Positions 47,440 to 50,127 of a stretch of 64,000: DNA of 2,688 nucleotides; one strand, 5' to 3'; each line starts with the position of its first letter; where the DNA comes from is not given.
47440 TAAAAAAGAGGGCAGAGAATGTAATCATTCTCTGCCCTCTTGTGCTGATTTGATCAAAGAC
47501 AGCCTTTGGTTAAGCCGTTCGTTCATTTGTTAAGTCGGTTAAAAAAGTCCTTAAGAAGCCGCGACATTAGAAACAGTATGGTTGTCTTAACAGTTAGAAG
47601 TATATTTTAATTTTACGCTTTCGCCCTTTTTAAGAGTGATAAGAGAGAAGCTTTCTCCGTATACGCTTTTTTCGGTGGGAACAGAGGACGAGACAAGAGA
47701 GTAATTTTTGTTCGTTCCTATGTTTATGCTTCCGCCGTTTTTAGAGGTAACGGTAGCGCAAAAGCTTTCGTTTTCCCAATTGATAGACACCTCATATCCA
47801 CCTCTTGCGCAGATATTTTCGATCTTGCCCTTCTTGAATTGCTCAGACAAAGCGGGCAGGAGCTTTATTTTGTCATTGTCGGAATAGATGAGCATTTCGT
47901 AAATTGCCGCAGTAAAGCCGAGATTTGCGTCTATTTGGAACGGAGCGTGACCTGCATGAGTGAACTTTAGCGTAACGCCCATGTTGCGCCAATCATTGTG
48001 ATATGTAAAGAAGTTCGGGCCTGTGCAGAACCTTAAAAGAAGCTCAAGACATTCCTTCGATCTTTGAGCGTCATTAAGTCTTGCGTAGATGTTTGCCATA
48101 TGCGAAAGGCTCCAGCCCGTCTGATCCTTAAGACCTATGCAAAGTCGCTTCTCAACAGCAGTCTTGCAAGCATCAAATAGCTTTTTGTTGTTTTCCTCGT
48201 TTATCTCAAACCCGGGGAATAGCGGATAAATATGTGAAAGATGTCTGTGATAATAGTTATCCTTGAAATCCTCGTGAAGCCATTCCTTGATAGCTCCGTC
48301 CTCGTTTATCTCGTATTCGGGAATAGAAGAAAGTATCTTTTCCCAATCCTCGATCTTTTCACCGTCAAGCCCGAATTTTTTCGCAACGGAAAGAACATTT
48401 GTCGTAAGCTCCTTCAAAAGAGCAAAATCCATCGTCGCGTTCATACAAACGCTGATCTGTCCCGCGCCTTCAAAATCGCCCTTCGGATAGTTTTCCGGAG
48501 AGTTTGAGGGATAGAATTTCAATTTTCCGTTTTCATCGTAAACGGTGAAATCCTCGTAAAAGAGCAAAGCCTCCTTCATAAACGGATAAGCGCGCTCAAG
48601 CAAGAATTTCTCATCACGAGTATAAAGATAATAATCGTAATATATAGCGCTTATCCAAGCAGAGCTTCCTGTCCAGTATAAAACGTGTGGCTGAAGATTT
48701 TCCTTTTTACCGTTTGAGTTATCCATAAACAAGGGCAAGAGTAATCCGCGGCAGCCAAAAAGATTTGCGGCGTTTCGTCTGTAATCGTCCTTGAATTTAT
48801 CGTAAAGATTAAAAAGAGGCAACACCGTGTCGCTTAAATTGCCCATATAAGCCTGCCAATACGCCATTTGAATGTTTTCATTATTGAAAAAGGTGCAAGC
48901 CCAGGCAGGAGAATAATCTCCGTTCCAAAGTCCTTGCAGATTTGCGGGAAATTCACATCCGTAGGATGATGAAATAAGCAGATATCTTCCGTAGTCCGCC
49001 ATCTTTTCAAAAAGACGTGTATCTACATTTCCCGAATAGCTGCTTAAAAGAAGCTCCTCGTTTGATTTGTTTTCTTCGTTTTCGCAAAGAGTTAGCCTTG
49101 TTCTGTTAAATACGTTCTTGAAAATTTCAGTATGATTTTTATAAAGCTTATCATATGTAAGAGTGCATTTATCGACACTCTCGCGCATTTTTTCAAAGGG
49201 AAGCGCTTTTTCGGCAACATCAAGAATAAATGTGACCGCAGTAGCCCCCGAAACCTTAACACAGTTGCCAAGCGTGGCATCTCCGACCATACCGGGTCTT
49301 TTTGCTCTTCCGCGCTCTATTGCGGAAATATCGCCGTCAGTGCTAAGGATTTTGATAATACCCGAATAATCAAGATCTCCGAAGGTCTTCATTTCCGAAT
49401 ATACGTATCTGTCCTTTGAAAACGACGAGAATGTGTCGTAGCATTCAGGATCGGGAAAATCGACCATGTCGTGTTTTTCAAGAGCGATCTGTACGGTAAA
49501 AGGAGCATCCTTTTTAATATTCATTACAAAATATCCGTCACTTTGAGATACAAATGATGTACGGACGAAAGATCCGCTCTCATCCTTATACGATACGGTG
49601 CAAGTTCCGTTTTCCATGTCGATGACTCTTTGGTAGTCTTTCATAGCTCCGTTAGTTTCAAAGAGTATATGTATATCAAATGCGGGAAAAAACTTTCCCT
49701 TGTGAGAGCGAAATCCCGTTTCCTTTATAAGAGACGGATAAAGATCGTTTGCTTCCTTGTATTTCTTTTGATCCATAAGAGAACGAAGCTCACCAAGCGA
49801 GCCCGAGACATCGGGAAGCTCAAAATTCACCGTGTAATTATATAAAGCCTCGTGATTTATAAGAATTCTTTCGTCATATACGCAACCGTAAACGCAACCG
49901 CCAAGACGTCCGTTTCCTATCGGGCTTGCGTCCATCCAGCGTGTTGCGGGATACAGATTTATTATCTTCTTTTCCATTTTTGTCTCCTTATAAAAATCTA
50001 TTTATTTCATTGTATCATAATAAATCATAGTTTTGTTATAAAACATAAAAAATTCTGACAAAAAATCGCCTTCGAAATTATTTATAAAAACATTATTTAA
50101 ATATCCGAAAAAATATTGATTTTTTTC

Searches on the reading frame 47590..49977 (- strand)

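Call 9: search_protein_families(library=pfam, proteins=[window:47590-49977:-], max_evalue=0.1)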
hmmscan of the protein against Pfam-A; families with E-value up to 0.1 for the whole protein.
window:47590-49977:- (796 aa): 3 families
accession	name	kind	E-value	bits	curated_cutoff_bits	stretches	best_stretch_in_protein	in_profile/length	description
PF22124.2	Glyco_hydro_95_cat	-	3.2e-116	389.1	27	1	274-696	1-408/408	Glycosyl hydrolase family 95 catalytic domain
PF14498.12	Glyco_hyd_65N_2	-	1.6e-30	107.3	27.7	1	10-255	6-228/234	Glycosyl hydrolase family 65, N-terminal domain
PF21307.2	Glyco_hydro_95_C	-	5.3e-14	52.9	27.6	1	699-786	2-90/94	Glycoside hydrolase family 95, C-terminal domain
